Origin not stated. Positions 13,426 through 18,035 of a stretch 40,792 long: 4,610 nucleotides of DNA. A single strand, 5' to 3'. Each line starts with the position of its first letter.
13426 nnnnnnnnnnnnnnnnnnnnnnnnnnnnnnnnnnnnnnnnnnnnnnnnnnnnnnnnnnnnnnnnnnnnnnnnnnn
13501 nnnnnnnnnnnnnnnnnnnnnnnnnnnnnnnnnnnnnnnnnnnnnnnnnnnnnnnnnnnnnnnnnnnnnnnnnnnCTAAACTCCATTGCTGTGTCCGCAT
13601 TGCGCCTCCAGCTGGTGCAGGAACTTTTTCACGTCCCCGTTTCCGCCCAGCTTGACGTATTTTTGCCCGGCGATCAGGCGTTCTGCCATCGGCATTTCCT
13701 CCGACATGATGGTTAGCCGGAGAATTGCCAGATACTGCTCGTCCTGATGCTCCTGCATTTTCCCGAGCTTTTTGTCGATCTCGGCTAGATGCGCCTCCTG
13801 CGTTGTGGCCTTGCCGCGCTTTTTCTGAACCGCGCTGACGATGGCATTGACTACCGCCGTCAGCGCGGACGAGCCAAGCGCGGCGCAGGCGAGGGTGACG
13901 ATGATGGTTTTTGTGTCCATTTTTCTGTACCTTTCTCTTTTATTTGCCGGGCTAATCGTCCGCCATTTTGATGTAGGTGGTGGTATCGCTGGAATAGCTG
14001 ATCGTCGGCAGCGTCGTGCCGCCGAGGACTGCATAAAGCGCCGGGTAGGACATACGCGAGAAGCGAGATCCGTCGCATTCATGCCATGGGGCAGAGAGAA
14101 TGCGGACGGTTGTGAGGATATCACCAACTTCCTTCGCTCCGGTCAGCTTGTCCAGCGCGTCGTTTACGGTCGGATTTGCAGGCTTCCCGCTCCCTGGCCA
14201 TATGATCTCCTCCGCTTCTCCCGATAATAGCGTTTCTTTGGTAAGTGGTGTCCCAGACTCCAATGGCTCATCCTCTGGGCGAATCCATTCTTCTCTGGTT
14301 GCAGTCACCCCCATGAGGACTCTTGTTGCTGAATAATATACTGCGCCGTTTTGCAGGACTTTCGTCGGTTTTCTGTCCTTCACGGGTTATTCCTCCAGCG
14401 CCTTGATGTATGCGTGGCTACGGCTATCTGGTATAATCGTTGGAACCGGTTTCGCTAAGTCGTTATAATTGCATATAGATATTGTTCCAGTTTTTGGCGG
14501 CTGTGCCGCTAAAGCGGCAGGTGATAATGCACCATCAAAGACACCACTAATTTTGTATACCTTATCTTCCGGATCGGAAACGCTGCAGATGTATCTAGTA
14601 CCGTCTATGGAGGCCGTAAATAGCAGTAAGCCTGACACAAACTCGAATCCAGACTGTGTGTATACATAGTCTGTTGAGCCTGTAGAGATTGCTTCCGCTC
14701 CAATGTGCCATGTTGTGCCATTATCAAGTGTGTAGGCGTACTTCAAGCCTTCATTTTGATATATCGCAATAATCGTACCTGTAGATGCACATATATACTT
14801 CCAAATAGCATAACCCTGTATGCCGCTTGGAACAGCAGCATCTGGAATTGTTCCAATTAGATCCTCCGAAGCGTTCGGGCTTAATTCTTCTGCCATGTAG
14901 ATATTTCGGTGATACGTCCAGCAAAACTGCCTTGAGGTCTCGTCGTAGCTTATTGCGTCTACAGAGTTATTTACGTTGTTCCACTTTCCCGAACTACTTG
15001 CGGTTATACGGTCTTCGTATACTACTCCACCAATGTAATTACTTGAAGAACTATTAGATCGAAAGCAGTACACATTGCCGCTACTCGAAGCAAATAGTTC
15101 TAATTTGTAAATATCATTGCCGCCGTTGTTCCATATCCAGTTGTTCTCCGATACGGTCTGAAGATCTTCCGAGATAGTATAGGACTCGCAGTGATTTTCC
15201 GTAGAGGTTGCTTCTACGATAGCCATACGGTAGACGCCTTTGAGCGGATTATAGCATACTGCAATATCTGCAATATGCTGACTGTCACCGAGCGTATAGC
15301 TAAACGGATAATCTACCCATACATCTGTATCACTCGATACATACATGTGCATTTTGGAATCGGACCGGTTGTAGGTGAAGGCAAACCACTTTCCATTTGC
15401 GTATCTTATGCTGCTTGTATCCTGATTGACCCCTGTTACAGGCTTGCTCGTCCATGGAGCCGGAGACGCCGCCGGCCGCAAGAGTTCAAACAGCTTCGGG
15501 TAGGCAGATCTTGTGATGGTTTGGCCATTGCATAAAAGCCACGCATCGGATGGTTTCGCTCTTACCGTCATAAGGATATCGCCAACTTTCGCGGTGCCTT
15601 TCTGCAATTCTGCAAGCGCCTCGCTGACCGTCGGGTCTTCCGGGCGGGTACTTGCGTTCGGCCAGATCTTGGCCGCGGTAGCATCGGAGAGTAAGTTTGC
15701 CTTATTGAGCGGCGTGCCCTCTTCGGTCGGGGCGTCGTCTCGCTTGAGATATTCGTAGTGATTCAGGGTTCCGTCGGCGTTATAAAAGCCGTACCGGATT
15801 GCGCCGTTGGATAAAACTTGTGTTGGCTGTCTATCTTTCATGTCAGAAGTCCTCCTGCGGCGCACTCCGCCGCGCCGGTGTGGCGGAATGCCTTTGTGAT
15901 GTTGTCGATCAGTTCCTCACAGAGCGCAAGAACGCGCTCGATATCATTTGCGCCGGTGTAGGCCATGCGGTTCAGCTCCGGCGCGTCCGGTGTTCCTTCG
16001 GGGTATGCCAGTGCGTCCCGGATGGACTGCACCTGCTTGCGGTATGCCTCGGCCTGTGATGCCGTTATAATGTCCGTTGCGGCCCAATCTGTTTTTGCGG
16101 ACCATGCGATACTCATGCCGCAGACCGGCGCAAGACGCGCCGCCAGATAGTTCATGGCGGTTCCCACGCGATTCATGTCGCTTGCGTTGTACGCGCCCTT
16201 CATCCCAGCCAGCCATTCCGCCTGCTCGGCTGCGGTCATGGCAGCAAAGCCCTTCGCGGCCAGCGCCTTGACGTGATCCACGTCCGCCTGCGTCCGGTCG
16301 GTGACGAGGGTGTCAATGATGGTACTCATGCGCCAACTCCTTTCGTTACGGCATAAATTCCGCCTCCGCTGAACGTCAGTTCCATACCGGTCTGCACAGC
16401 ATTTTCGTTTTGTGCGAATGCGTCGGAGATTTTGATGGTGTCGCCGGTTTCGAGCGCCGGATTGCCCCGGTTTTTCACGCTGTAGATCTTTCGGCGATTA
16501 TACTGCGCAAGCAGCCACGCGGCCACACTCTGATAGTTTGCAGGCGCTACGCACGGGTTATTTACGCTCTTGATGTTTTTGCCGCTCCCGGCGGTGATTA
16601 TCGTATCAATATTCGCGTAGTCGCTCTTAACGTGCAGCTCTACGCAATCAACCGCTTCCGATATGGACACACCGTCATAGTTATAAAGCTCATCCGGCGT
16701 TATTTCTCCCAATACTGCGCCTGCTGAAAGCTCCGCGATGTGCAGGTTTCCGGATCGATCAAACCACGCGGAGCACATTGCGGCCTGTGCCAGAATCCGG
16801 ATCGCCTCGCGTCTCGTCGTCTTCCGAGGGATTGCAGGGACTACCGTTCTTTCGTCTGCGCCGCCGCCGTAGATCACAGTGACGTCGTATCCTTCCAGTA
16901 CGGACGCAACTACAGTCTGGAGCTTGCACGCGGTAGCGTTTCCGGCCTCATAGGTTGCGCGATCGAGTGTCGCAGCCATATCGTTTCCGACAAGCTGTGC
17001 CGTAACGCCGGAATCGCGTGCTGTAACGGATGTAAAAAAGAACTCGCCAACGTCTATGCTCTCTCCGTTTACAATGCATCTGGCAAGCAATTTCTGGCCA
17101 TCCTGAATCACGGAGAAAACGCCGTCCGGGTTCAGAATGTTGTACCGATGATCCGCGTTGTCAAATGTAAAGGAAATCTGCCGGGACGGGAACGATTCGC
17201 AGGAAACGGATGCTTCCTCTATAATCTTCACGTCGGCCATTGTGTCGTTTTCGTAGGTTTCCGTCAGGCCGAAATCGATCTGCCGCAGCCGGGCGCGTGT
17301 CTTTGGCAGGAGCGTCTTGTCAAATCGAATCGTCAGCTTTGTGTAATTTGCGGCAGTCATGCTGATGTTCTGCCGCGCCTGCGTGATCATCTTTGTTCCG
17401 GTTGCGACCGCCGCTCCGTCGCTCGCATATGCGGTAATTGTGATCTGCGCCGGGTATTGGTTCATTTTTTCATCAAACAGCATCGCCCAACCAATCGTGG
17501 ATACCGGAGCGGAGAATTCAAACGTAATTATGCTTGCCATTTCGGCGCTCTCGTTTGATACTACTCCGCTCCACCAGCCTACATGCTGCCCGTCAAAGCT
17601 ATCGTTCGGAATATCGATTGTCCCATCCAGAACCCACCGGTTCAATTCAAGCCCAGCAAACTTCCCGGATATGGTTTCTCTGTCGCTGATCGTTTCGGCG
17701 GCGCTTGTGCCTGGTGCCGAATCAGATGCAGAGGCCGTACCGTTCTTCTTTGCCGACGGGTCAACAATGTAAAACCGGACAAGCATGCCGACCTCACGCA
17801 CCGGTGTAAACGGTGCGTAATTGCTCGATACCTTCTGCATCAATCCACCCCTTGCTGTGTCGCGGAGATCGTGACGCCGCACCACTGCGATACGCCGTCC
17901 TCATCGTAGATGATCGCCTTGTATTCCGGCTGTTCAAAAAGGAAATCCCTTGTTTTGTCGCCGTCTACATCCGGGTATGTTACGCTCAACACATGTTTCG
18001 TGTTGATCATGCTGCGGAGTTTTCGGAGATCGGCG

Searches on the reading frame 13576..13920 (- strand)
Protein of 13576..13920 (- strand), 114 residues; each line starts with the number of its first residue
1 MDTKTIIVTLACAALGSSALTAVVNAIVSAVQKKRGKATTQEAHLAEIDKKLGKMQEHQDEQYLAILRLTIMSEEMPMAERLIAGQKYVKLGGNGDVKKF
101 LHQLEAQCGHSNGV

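Call 8: search_protein_families(library=pfam, proteins=[window:13576-13920:-], max_evalue=0.1)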
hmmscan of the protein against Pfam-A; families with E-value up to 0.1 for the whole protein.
window:13576-13920:- (114 aa): 4 families
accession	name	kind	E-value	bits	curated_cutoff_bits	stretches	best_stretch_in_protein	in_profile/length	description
PF17111.11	PigL_N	-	0.022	14.6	27.2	1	4-80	127-202/209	Pigment biosynthesis cluster protein PigL N-terminal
PF13663.11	DUF4148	-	0.039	14.8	27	1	1-33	1-29/62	Domain of unknown function (DUF4148)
PF20256.3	MoCoBD_2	-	0.064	13.2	27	1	4-56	98-150/283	Molybdopterin cofactor-binding domain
PF08559.15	Cut8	-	0.078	13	26.2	1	18-62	182-228/241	Cut8, nuclear proteasome tether protein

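Call 9: search_protein_families(library=phrogs, proteins=[window:13576-13920:-], max_evalue=0.01)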
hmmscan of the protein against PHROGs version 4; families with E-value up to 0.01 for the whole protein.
window:13576-13920:- (114 aa): 2 families
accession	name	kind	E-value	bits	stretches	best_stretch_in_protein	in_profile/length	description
phrog_37645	-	unknown function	0.0019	19.5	1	5-41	4-41/113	-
phrog_32121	-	unknown function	0.0035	18.4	1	51-107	66-125/137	-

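Call 20: search_dna_similar(query=window:13576-13920:-, collection=phages, mode=protein, max_rows=25, max_evalue=0.01)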
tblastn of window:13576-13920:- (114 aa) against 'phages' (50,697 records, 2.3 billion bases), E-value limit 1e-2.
Records with a match: 2; places in all: 2; records where one place covers at least 80% of the query: 2.
Best place of each record, by identity: 90-95% 1; 60-80% 1.
By first word of the organism name: Bacteriophage 2.
By host as written in the record: - 2.
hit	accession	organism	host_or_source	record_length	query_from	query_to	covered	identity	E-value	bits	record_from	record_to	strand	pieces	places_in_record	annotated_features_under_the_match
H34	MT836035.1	Bacteriophage sp.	human fecal samples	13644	1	114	100%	93.9%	4e-61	206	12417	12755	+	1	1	record has no annotation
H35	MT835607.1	Bacteriophage sp.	human fecal samples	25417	1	114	100%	78.9%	1e-50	176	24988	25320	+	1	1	record has no annotation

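Call 26: get_annotated_region(hit=H34, flank=8000)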
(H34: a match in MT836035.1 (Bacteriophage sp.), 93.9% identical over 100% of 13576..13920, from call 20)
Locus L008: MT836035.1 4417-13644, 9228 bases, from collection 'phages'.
description: UNVERIFIED: Bacteriophage sp. clone scaffold_1255 genomic sequence.
organism: Bacteriophage sp. (NCBI taxid 38018)
taxonomy: Viruses
host: -; source: human fecal samples; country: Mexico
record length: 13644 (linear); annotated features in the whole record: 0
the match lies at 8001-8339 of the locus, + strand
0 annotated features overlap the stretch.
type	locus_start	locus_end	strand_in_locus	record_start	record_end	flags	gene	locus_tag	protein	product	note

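Call 27: get_annotated_region(hit=H35, flank=8000)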
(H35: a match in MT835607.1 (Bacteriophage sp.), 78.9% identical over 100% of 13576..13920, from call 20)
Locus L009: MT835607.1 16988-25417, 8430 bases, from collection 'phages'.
description: UNVERIFIED: Bacteriophage sp. clone scaffold_286 genomic sequence.
organism: Bacteriophage sp. (NCBI taxid 38018)
taxonomy: Viruses
host: -; source: human fecal samples; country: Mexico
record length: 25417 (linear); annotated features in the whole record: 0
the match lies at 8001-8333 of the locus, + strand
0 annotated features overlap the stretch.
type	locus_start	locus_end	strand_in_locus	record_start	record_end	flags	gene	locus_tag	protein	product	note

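Call 37: search_protein_families(library=pfam, proteins=[L008:3866-4453:+], max_evalue=0.05)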
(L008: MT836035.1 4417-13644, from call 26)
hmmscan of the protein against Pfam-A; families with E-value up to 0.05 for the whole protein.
L008:3866-4453:+ (195 aa): 1 family
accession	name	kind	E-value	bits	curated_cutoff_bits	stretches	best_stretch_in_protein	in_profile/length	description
PF24243.1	Phage_tail_C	-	1.1e-05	25.1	23.7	1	171-192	3-24/26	Phage tail tip domain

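Call 38: search_protein_families(library=pfam, proteins=[L008:7108-7998:+], max_evalue=0.05)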
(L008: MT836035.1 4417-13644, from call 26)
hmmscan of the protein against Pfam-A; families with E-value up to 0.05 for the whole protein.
L008:7108-7998:+ (296 aa): 0 families

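Call 39: find_related_loci(query=window:13576-13920:-, collection=viral_contigs, flank=10000)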
Query window:13576-13920:- (114 aa) in viral_contigs; peptide patterns used: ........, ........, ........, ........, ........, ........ (x = any residue, [..] = any of these).
486 stretches matched a pattern; 419 encode a relative of the query (tblastn E <= 1e-3); the best 80 are kept; 80 distinct loci.
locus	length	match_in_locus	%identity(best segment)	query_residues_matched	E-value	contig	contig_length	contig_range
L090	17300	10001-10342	99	1-114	1e-74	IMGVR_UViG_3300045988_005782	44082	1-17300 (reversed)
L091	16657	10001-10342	99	1-114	4e-74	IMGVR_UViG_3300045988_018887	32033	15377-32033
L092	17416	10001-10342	98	1-114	2e-74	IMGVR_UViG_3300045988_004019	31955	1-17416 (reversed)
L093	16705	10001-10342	96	1-114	5e-74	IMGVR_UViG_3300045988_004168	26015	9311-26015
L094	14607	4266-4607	100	1-114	6e-74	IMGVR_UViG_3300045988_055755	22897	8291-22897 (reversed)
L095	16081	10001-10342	97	1-114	7e-74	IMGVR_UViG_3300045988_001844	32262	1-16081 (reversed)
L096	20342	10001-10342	100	1-114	6e-74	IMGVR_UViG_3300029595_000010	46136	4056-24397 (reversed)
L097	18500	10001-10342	100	1-114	6e-74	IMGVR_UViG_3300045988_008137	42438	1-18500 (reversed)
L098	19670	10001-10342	100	1-114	6e-74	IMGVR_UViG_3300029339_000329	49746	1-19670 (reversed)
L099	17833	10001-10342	100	1-114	6e-74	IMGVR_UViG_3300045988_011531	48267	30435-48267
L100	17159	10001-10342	98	1-114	8e-74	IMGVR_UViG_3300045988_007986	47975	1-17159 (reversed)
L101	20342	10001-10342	98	1-114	1e-73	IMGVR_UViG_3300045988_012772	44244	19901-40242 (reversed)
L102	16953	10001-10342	97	1-114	2e-73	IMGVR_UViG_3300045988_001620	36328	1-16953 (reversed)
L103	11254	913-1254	100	1-114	2e-73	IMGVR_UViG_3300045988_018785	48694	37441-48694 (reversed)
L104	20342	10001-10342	100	1-114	2e-73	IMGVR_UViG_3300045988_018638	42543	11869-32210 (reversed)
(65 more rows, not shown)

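Call 77: find_related_loci(query=L096:1778-3241:+, collection=viral_contigs, flank=10000)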
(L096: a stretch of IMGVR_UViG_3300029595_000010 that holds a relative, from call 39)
Query L096:1778-3241:+ (487 aa) in viral_contigs; peptide patterns used: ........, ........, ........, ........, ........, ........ (x = any residue, [..] = any of these).
223 stretches matched a pattern; 200 encode a relative of the query (tblastn E <= 1e-3); the best 80 are kept; 80 distinct loci.
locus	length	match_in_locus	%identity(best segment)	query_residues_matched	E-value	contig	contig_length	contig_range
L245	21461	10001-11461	100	1-487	0e+0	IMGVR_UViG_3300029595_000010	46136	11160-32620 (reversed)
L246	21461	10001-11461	97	1-487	0e+0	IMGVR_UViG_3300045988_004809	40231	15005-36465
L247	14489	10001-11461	97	1-487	0e+0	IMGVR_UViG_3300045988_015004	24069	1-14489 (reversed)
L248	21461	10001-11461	97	1-487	0e+0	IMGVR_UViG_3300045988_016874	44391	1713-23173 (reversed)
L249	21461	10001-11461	97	1-487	0e+0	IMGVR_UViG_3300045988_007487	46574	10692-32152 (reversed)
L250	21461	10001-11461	97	1-487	0e+0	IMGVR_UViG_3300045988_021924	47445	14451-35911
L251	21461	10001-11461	97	1-487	0e+0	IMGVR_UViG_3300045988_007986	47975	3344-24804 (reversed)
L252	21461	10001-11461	96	1-487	0e+0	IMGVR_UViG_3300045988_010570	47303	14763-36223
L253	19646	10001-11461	96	1-487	0e+0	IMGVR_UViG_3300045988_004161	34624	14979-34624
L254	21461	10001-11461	97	1-487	0e+0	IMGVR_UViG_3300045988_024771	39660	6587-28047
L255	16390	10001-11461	96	1-487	0e+0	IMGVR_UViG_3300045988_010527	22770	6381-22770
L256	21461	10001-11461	97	1-487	0e+0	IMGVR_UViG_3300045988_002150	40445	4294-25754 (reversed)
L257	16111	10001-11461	96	1-487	0e+0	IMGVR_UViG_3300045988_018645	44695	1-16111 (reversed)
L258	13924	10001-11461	96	1-487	0e+0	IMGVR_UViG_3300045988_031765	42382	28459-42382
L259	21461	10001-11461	96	1-487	0e+0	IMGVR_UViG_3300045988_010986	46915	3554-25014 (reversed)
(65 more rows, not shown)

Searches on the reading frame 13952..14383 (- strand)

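Call 38: search_protein_families(library=pfam, proteins=[window:13952-14383:-], max_evalue=0.05)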
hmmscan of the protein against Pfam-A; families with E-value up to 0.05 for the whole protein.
window:13952-14383:- (143 aa): 1 family
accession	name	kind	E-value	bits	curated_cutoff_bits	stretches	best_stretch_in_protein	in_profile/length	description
PF07484.17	Collar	-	9.1e-06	26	24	1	98-123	13-38/57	Phage Tail Collar Domain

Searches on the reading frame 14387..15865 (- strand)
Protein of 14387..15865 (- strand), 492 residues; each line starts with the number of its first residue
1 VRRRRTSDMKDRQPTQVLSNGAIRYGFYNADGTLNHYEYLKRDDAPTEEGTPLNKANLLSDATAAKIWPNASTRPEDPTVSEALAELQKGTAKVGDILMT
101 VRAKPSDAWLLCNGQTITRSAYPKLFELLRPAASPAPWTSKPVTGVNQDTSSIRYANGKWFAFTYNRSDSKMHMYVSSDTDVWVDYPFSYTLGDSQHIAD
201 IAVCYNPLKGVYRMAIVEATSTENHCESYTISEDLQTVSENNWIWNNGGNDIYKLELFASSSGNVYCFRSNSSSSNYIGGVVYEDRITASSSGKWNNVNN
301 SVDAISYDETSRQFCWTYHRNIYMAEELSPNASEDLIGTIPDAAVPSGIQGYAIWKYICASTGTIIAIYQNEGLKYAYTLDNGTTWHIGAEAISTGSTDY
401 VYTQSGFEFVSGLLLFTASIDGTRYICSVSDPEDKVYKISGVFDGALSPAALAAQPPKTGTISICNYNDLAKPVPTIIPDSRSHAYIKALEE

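Call 38: search_protein_families(library=pfam, proteins=[window:14387-15865:-], max_evalue=0.05)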
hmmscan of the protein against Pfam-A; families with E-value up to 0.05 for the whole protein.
window:14387-15865:- (492 aa): 1 family
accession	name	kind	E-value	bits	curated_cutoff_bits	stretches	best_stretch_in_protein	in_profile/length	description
PF07484.17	Collar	-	1.7e-06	28.3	24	1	95-129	1-35/57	Phage Tail Collar Domain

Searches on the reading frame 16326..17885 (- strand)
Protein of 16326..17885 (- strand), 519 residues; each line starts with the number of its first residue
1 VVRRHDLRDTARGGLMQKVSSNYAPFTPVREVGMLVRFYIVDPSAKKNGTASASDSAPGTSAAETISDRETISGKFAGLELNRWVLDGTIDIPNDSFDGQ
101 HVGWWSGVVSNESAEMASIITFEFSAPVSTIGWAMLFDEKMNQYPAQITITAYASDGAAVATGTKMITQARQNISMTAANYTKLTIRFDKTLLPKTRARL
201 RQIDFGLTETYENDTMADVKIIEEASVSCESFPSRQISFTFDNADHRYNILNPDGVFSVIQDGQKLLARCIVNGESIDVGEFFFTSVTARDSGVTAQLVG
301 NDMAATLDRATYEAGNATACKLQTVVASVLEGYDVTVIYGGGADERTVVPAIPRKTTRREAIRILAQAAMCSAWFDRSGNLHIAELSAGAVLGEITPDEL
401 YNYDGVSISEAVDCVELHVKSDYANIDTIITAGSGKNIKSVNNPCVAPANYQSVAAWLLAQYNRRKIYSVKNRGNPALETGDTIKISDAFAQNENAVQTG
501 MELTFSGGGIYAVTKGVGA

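Call 38: search_protein_families(library=pfam, proteins=[window:16326-17885:-], max_evalue=0.05)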
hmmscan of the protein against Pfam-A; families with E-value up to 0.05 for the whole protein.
window:16326-17885:- (519 aa): 2 families
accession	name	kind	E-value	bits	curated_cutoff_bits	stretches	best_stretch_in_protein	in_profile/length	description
PF22783.1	BapA_N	-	0.0016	18.6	27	0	251-314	34-92/123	BapA, prefix-like domain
PF22255.2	Gp44-like_2nd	-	0.0063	16.9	27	1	310-384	9-83/84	Baseplate hub protein gp44-like, second domain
